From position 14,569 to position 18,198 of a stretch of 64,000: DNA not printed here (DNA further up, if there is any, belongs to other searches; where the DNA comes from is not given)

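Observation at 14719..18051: PNGase F-type N-glycanase fused to a GH29 alpha-L-fucosidase: a candidate one-polypeptide defucosylate-and-release machine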

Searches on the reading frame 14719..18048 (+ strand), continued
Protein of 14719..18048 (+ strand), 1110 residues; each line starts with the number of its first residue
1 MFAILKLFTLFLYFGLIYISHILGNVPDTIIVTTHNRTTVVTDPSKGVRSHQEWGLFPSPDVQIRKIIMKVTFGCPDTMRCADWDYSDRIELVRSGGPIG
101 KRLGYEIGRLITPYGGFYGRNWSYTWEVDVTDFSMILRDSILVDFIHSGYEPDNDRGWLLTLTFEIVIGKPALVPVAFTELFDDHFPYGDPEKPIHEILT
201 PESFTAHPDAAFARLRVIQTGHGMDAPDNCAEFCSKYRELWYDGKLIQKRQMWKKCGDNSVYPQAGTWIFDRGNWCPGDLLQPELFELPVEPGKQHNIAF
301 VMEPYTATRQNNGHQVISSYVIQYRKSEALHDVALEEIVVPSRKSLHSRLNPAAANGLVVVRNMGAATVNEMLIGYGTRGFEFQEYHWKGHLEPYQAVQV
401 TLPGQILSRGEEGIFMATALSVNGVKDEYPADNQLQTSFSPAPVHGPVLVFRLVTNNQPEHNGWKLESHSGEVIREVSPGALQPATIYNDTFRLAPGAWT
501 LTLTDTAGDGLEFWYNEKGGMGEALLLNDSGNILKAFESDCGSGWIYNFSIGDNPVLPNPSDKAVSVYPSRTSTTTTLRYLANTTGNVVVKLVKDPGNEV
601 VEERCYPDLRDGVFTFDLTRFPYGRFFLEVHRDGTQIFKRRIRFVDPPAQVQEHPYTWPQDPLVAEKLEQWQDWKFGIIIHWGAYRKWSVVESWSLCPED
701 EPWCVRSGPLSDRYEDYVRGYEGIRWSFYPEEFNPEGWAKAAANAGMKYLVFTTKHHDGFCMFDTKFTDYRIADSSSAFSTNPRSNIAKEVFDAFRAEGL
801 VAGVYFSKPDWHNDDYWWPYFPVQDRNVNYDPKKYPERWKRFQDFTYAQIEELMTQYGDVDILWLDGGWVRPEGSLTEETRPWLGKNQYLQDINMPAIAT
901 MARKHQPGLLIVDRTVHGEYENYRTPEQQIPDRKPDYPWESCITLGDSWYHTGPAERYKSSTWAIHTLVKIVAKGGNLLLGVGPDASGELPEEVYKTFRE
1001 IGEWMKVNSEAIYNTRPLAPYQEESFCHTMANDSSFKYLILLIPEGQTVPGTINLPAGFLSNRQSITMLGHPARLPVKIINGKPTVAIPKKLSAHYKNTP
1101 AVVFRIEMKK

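Call 62: search_protein_families(library=pfam, proteins=[L076:342-2546:+, L076:2599-3360:+, L076:3375-5735:+, L076:5782-6633:+, L076:7996-8859:+, L076:8872-10284:+, L076:13739-14518:+, L076:16106-16843:+, L076:16843-18201:+, L076:19093-21630:+], max_evalue=0.0001)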
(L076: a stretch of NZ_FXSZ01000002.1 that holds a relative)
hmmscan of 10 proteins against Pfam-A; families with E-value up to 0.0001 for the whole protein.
L076:342-2546:+ (735 aa): 0 families

L076:2599-3360:+ (254 aa): 4 families
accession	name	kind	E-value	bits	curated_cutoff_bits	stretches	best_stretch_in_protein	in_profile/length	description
PF13561.12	adh_short_C2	-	8.1e-59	199.5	27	1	16-249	6-235/236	Enoyl-(Acyl carrier protein) reductase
PF00106.31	adh_short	-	1e-47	162.6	26.6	1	7-189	1-187/195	short chain dehydrogenase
PF08659.16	KR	-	5.5e-13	49.7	22.6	1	8-154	2-152/180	KR domain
PF01370.27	Epimerase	-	2.8e-08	33.9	20.9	1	10-120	2-101/240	NAD dependent epimerase/dehydratase family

L076:3375-5735:+ (787 aa): 7 families
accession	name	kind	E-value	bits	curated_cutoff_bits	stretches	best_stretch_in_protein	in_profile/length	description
PF00728.28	Glyco_hydro_20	-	3.9e-115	385.4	22.3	1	179-524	1-347/348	Glycosyl hydrolase family 20, catalytic domain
PF02838.20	Glyco_hydro_20b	-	3e-26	93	26.1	1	44-176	3-124/124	Glycosyl hydrolase family 20, domain 2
PF00754.31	F5_F8_type_C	-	9.8e-10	39.1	28.2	1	663-762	13-114/127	F5/8 type C domain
PF13290.12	CHB_HEX_C_1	-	2.2e-07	31.2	22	1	579-612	19-52/67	Chitobiase/beta-hexosaminidase C-terminal domain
PF22633.2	F5_F8_type_C_2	-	4e-07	31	27.8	1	684-758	23-91/91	NedA-like, galactose-binding domain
PF13287.12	Fn3_assoc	-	9.4e-07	29.3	23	1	580-612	9-41/59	Fn3 associated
PF14845.11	Glycohydro_20b2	-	4.1e-05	24.7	27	0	80-150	70-130/130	beta-acetyl hexosaminidase like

L076:5782-6633:+ (284 aa): 1 family
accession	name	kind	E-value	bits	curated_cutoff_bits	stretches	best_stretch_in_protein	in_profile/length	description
PF01557.24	FAA_hydrolase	-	1.2e-72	244.5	23.9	1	74-280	1-214/214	Fumarylacetoacetate (FAA) hydrolase C-terminal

L076:7996-8859:+ (288 aa): 1 family
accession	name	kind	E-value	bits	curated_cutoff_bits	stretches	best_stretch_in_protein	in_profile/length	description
PF04909.20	Amidohydro_2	-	1.3e-47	163.4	26.4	1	3-274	1-288/289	Amidohydrolase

L076:8872-10284:+ (471 aa): 4 families
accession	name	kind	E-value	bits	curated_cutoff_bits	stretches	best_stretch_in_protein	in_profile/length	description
PF01120.23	Alpha_L_fucos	-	6.9e-40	138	25.2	1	56-330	78-333/345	Alpha-L-fucosidase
PF00754.31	F5_F8_type_C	-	1.3e-06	29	28.2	1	349-441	13-114/127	F5/8 type C domain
PF22633.2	F5_F8_type_C_2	-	1.2e-05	26.2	27.8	1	354-436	3-90/91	NedA-like, galactose-binding domain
PF14871.12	GHL6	-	1.2e-05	26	35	1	74-143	1-64/132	Hypothetical glycosyl hydrolase 6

L076:13739-14518:+ (260 aa): 3 families
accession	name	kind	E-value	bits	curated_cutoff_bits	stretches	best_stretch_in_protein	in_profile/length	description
PF13561.12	adh_short_C2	-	3.5e-50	171.2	27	1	16-252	3-235/236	Enoyl-(Acyl carrier protein) reductase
PF00106.31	adh_short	-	4.6e-42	144.2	26.6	1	8-197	1-191/195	short chain dehydrogenase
PF08659.16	KR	-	1.3e-12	48.4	22.6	1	10-171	3-165/180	KR domain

L076:16106-16843:+ (246 aa): 1 family
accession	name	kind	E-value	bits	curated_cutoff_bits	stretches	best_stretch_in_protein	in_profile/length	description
PF02754.22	CCG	-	2.6e-28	98.4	20.6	2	3-83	1-84/85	Cysteine-rich domain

L076:16843-18201:+ (453 aa): 13 families
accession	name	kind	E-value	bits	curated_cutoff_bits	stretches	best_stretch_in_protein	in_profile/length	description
PF02589.21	LUD_dom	-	1.2e-42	146.2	22.6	1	65-282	3-175/189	LUD domain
PF13183.11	Fer4_8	-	4.8e-13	49.9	27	1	299-364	3-68/68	4Fe-4S dicluster domain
PF13237.11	Fer4_10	-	2.3e-08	34.3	25.5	0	296-314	4-23/53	4Fe-4S dicluster domain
PF00037.32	Fer4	-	1.4e-07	31.4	21.1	1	297-313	4-20/24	4Fe-4S binding domain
PF13187.11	Fer4_9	-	6.2e-07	29.8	27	0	299-312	35-48/52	4Fe-4S dicluster domain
PF12797.12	Fer4_2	-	9.8e-07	28.8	24.5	1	295-313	4-22/22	4Fe-4S binding domain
PF11870.13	LutB_C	-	1.2e-06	29.2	26.8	1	381-452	21-86/88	Lactate utilisation protein B, C-terminal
PF13534.11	Fer4_17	-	2.7e-06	28.2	22.2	1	300-365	1-61/61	4Fe-4S dicluster domain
PF12838.12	Fer4_7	-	6.9e-06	26.9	27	1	300-364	1-52/52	4Fe-4S dicluster domain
PF12798.12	Fer4_3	-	3.2e-05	24.9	27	0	301-313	1-13/15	4Fe-4S binding domain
PF12800.12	Fer4_4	-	3.2e-05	24.4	24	0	300-314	3-17/17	4Fe-4S binding domain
PF12837.12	Fer4_6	-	3.5e-05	24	25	0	298-313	6-21/24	4Fe-4S binding domain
PF13746.11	Fer4_18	-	7.5e-05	23.3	27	0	350-367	61-78/114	4Fe-4S dicluster domain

L076:19093-21630:+ (846 aa): 2 families
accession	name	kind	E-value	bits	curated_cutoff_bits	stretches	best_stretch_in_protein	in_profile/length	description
PF00924.24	MS_channel_2nd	-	1.4e-19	70.3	20.2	1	661-727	1-67/68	Mechanosensitive ion channel, beta-domain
PF21082.3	MS_channel_3rd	-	9.1e-12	45.7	21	1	739-818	5-88/88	Mechanosensitive ion channel MscS, C-terminal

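Call 63: search_protein_families(library=pfam, proteins=[L018:51-1343:+, L018:2530-3813:+, L018:6077-8818:+, L018:15498-17621:-, L018:17777-19117:+, L002:6583-8769:+, L002:2250-3878:-, L002:14197-15423:-, L002:17816-20809:-], max_evalue=0.0001)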
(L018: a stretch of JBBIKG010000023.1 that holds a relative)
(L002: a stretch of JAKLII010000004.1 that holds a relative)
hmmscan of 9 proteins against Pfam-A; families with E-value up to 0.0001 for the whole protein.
L018:51-1343:+ (431 aa): 1 family
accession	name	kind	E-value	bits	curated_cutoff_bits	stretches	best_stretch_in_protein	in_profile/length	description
PF00155.27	Aminotran_1_2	-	1.9e-43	149.5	19.7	1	68-422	2-361/361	Aminotransferase class I and II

L018:2530-3813:+ (428 aa): 1 family
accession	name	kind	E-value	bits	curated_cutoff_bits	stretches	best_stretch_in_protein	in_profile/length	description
PF07690.21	MFS_1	-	6.3e-37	127.7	33.4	2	57-388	5-345/347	Major Facilitator Superfamily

L018:6077-8818:+ (914 aa): 4 families
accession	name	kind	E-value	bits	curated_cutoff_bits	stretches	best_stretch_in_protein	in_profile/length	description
PF01915.27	Glyco_hydro_3_C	-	2.6e-57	194.5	31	1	430-795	1-200/200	Glycosyl hydrolase family 3 C-terminal domain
PF00933.27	Glyco_hydro_3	-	9.1e-57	193.3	27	1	113-391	32-315/316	Glycosyl hydrolase family 3 N terminal domain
PF14310.12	Fn3-like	-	8.8e-22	77.5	25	1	832-901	1-71/71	Fibronectin type III-like domain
PF07691.17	PA14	-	1.2e-20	74.3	24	1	519-642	3-134/147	PA14 domain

L018:15498-17621:- (707 aa): 2 families
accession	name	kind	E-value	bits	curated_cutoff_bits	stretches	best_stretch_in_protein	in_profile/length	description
PF00593.30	TonB_dep_Rec_b-barrel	-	5.5e-25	89.5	27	1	250-672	55-436/436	TonB dependent receptor-like, beta-barrel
PF07715.20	Plug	-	2.2e-07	31.8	23.9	1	44-138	8-100/107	TonB-dependent Receptor Plug Domain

L018:17777-19117:+ (447 aa): 2 families
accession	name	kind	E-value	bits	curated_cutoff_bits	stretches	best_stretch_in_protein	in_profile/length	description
PF00929.31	RNase_T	-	6.3e-34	118.3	24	1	4-157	2-164/164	Exonuclease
PF01541.30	GIY-YIG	-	2e-08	34.8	22.6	1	191-261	3-74/78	GIY-YIG catalytic domain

L002:6583-8769:+ (729 aa): 3 families
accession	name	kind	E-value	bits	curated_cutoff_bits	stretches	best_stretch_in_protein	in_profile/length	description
PF03176.21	MMPL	-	5.9e-31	108.1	20.5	2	477-723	70-299/333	MMPL family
PF12349.14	Sterol-sensing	-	2.4e-06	27.9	22.3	1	224-345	5-126/153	Sterol-sensing domain of SREBP cleavage-activation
PF02460.24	Patched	-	6.6e-06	26.4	23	0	601-719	32-150/156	Patched SSD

L002:2250-3878:- (542 aa): 13 families
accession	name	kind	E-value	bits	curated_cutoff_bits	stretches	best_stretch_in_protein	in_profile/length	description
PF13424.12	TPR_12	-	1.2e-29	102.7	30.1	2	249-317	3-73/77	Tetratricopeptide repeat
PF00515.34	TPR_1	-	2e-21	75.3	27.8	1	250-279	2-31/34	Tetratricopeptide repeat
PF13181.12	TPR_8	-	2.5e-15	55.7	25.7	0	251-280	3-32/34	Tetratricopeptide repeat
PF07719.23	TPR_2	-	7.5e-14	51.1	27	0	250-279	2-31/34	Tetratricopeptide repeat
PF13176.12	TPR_7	-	8.6e-11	41.5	27.9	0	251-283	1-33/36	Tetratricopeptide repeat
PF13374.12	TPR_10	-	4.5e-10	39.6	27.5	0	211-236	4-29/42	Tetratricopeptide repeat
PF13428.12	TPR_14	-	9.8e-10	38.6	23.5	0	291-317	3-29/44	Tetratricopeptide repeat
PF17874.7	TPR_MalT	-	5.3e-08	33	45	0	63-173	15-124/336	MalT-like TPR region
PF13432.12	TPR_16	-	5.6e-07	30.3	32.7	0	215-278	3-60/65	Tetratricopeptide repeat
PF14559.12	TPR_19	-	4.2e-06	27.4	25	0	222-274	4-50/68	Tetratricopeptide repeat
PF13174.12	TPR_6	-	8.7e-06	26.5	26.3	0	291-317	2-28/33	Tetratricopeptide repeat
PF11817.14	Foie-gras_1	-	2.3e-05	24.7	23.3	0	135-195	154-214/257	Foie gras liver health family 1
PF14938.12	SNAP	-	3.8e-05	23.7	25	1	139-231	85-177/282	Soluble NSF attachment protein, SNAP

L002:14197-15423:- (408 aa): 1 family
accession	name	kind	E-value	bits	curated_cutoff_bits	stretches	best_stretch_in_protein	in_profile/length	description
PF18962.6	Por_Secre_tail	-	4.1e-09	37.1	27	1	337-399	1-67/75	Secretion system C-terminal sorting domain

L002:17816-20809:- (997 aa): 1 family
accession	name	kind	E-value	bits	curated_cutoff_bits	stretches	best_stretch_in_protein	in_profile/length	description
PF05036.18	SPOR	-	2.8e-05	24.8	21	1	926-986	3-65/76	SPOR domain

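Call 76: list_cluster_members(proteins=[P0012, P0025, P0011, P0021, P0029, P0037, P0038, P0003, P0009, P0027])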
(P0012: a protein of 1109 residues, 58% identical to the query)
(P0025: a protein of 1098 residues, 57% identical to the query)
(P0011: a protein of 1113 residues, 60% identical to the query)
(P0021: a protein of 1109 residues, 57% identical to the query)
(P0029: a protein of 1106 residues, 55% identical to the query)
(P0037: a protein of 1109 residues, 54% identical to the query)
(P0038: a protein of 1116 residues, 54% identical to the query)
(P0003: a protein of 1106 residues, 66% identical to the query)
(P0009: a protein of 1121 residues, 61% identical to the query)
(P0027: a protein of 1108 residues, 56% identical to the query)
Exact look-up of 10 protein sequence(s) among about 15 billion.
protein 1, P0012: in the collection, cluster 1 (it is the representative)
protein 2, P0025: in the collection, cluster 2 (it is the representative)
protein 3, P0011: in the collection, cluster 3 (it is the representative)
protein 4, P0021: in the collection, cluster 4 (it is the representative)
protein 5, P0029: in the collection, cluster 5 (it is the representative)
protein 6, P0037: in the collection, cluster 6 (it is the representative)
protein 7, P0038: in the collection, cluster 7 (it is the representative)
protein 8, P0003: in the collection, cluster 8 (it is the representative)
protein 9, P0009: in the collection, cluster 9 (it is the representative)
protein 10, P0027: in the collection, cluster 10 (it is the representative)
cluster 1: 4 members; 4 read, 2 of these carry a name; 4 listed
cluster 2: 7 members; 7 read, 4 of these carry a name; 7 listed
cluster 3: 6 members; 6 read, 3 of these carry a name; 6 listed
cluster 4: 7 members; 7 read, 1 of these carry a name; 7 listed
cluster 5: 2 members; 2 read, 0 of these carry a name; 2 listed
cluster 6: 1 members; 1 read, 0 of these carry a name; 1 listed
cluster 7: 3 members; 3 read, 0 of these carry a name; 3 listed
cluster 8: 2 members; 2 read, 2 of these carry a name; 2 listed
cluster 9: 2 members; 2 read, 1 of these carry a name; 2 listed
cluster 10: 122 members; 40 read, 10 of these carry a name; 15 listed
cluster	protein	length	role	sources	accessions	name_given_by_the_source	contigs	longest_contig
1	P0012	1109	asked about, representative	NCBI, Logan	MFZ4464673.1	MAG: alpha-L-fucosidase [Bacteroidales bacterium]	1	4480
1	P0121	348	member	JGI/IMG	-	alpha-L-fucosidase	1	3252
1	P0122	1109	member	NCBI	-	-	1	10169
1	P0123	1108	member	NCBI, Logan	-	-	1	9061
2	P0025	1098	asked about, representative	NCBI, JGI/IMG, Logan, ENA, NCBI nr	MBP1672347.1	MAG: Peptide-N-glycosidase terminal/Peptide-N-glycosidase terminal [Bacteroidetes ... | Peptide-N-glycosidase terminal/Peptide-N-glycosidase terminal [Bacteroidota bacterium]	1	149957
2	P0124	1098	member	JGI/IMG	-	alpha-L-fucosidase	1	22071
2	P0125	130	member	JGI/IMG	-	alpha-L-fucosidase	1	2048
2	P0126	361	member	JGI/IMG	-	alpha-L-fucosidase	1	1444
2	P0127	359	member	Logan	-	-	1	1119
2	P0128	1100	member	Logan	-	-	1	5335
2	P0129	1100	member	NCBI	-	-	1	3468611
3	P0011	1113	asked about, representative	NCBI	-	-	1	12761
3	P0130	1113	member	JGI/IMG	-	alpha-L-fucosidase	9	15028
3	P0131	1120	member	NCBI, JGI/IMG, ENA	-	alpha-L-fucosidase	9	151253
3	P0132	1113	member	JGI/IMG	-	alpha-L-fucosidase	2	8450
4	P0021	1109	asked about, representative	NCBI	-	-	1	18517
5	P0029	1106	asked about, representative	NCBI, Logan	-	-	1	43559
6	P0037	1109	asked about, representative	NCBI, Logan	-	-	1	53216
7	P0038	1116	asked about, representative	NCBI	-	-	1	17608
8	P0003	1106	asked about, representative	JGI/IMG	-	alpha-L-fucosidase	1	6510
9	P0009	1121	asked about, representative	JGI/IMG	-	alpha-L-fucosidase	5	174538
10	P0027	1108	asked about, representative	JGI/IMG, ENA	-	-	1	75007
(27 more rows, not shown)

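Call 81: find_encoding_contigs(protein=P0004, flank=9000, max_places=2)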
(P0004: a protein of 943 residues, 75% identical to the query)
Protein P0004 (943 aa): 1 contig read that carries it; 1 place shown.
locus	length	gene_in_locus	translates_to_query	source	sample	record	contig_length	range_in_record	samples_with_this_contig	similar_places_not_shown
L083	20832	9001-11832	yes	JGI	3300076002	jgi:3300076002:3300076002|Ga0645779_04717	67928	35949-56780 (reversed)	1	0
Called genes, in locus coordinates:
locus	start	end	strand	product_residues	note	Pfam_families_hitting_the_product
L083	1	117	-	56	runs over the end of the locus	-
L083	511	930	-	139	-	-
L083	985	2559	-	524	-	-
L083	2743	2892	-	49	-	-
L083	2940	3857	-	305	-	-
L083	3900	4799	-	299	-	-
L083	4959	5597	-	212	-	PF13578:Methyltransf_24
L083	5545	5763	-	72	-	-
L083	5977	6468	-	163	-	-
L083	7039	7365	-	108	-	-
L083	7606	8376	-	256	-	PF04326:SLFN_AlbA_2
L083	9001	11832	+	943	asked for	PF09113:N-glycanase_C, PF01120:Alpha_L_fucos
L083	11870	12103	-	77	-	-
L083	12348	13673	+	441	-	PF01120:Alpha_L_fucos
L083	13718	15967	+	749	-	PF16126:DUF4838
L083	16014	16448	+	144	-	-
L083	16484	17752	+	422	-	PF00924:MS_channel_2nd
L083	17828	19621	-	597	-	PF14903:WG_beta_rep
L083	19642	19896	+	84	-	-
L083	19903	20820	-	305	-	PF10340:Say1_Mug180, PF20434:BD-FAE, PF07859:Abhydrolase_3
